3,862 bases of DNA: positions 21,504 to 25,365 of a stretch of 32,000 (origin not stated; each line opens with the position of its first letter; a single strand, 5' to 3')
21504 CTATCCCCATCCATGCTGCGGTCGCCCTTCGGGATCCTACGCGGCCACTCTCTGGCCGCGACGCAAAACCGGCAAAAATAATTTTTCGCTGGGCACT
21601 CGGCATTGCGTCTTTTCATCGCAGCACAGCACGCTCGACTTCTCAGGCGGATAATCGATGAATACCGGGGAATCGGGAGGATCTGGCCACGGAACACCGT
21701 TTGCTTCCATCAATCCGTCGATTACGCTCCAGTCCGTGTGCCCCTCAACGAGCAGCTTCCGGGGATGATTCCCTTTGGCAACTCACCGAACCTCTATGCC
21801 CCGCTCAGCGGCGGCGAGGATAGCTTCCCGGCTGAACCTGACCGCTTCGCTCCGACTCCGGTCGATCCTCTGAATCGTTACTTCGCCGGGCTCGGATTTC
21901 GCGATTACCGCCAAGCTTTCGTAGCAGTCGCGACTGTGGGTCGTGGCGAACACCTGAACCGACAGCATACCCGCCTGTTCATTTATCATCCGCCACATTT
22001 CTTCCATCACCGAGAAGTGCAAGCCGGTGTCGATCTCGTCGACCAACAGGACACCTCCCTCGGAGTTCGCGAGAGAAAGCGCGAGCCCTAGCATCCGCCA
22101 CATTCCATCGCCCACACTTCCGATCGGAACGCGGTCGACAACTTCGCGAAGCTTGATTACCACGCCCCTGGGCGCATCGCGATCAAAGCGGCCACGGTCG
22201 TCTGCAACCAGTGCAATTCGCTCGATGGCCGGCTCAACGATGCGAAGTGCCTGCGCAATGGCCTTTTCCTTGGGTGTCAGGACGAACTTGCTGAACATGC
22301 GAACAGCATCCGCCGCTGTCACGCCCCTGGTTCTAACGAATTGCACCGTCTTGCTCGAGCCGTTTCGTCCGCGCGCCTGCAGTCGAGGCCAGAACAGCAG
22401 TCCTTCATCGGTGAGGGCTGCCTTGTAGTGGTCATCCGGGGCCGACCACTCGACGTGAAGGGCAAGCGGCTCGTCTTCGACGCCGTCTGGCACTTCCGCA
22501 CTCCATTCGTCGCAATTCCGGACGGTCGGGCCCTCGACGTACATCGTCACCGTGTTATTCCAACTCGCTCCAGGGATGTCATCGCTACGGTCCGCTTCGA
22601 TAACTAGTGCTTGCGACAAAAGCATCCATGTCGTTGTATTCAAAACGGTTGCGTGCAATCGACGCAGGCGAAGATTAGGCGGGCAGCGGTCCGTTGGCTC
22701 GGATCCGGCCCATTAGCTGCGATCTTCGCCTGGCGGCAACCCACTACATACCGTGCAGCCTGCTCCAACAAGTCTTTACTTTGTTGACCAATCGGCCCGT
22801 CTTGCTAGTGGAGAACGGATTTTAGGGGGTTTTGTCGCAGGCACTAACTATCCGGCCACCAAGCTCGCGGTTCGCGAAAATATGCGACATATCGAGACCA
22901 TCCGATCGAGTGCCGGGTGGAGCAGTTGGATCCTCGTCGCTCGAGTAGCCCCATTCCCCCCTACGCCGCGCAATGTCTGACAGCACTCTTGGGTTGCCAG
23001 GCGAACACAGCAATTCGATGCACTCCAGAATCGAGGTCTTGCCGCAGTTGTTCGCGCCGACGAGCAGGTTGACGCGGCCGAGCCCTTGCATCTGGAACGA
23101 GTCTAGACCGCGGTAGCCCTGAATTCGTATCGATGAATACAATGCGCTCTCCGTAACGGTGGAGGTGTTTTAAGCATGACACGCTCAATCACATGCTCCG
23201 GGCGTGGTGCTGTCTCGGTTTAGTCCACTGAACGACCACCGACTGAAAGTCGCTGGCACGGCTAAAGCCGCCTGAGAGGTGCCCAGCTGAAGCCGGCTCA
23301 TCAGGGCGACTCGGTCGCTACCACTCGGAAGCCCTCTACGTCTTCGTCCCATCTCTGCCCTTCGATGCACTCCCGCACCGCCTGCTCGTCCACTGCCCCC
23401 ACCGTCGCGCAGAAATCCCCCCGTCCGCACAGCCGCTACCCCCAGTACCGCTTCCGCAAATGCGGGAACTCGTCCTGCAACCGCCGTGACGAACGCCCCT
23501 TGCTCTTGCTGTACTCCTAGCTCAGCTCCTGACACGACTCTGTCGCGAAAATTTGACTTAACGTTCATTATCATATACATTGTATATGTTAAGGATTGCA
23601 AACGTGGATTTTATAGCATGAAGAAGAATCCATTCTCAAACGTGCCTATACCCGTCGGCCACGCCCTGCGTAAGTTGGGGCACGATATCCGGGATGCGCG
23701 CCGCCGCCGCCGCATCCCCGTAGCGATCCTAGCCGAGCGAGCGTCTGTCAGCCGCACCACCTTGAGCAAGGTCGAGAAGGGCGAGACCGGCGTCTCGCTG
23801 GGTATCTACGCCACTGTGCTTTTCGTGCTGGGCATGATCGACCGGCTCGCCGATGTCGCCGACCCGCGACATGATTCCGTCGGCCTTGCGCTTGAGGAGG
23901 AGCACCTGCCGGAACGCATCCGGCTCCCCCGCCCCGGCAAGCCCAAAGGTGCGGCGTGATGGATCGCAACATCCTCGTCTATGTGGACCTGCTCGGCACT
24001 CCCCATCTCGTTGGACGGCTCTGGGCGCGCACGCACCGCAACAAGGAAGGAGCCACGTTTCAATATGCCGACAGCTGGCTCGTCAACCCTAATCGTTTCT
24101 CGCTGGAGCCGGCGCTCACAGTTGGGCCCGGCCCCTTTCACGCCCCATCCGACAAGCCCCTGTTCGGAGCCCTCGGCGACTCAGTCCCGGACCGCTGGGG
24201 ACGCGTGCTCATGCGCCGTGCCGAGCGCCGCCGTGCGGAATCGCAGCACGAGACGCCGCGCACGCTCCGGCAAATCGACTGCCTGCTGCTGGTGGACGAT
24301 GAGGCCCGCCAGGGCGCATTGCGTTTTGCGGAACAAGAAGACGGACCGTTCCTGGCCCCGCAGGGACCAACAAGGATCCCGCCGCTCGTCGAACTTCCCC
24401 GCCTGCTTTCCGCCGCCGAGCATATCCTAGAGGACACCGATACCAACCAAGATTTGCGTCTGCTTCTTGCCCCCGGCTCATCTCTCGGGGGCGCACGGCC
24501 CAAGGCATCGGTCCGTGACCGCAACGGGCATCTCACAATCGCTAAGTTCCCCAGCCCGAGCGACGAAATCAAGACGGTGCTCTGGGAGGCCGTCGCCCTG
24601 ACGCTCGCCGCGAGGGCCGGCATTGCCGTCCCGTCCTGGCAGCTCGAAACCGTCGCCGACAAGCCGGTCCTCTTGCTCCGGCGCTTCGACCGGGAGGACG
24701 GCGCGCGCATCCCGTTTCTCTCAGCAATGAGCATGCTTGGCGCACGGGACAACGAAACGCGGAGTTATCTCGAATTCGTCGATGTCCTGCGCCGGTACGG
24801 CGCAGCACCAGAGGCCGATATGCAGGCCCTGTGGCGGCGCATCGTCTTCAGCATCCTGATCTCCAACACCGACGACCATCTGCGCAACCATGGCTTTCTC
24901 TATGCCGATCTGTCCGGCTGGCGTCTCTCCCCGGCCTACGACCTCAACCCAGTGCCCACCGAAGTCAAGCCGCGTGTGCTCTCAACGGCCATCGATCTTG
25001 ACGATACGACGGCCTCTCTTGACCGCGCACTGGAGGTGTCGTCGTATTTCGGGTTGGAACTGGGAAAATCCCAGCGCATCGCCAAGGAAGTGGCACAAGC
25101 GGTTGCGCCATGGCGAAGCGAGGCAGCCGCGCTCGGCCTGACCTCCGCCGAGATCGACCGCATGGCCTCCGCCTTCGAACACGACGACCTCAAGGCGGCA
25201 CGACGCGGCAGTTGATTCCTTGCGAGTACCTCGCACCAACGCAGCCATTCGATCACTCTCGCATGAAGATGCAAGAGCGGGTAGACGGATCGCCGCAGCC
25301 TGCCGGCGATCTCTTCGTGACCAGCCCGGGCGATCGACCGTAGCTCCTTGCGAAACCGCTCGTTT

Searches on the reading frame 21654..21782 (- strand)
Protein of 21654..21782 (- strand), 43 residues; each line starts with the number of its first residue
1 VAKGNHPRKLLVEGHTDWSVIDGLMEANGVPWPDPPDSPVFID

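Call 48: search_protein_families(library=pfam, proteins=[window:21654-21782:-], max_evalue=0.01)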
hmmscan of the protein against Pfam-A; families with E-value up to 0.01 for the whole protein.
window:21654-21782:- (43 aa): 1 family
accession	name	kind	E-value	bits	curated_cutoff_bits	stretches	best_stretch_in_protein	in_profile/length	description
PF11536.14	DUF3226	-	0.00015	22.1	27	1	8-37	2-28/208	Protein of unknown function (DUF3226)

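Call 78: search_protein_families(library=padloc, proteins=[window:21654-21782:-], max_evalue=0.001)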
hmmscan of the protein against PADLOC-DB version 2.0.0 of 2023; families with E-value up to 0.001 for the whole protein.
window:21654-21782:- (43 aa): 1 family
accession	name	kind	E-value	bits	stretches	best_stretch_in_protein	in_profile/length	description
PDLC04624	PDC-M38B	-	0.00015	19.6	1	7-32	13-38/220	-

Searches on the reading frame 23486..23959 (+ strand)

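Call 48: search_protein_families(library=pfam, proteins=[window:23486-23959:+], max_evalue=0.01)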
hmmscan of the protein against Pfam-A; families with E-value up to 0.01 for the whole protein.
window:23486-23959:+ (157 aa): 2 families
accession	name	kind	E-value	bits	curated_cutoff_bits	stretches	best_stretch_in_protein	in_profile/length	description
PF13560.12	HTH_31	-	1e-06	29.4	27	1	64-116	2-55/64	Helix-turn-helix domain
PF01381.28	HTH_3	-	0.00048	20.6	23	1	68-105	1-38/55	Helix-turn-helix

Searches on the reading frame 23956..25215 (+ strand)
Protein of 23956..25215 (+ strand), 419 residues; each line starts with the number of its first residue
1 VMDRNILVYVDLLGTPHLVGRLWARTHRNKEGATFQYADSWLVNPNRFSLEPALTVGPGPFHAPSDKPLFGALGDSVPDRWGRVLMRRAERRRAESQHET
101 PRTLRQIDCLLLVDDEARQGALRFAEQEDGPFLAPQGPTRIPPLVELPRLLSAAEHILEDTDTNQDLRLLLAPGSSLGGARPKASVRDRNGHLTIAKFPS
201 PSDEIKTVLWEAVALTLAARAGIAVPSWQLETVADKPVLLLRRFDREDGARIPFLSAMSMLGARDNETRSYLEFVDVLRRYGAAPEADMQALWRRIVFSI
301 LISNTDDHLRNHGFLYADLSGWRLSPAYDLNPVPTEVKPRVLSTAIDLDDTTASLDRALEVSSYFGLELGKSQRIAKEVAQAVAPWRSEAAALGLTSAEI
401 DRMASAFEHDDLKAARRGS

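Call 15: find_encoding_contigs(protein=window:23959-25215:+, flank=4000, max_places=8)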
Protein window:23959-25215:+ (418 aa): no gene with exactly this product is on record in the collection.

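Call 48: search_protein_families(library=pfam, proteins=[window:23956-25215:+], max_evalue=0.01)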
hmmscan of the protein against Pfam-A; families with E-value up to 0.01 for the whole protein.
window:23956-25215:+ (419 aa): 2 families
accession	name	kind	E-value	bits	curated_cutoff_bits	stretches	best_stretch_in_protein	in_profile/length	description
PF07804.18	HipA_C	-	2.1e-47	162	30.5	1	175-383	1-209/213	HipA-like C-terminal domain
PF13657.11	Couple_hipA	-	0.00018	22.4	22.5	1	18-97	9-79/99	HipA N-terminal domain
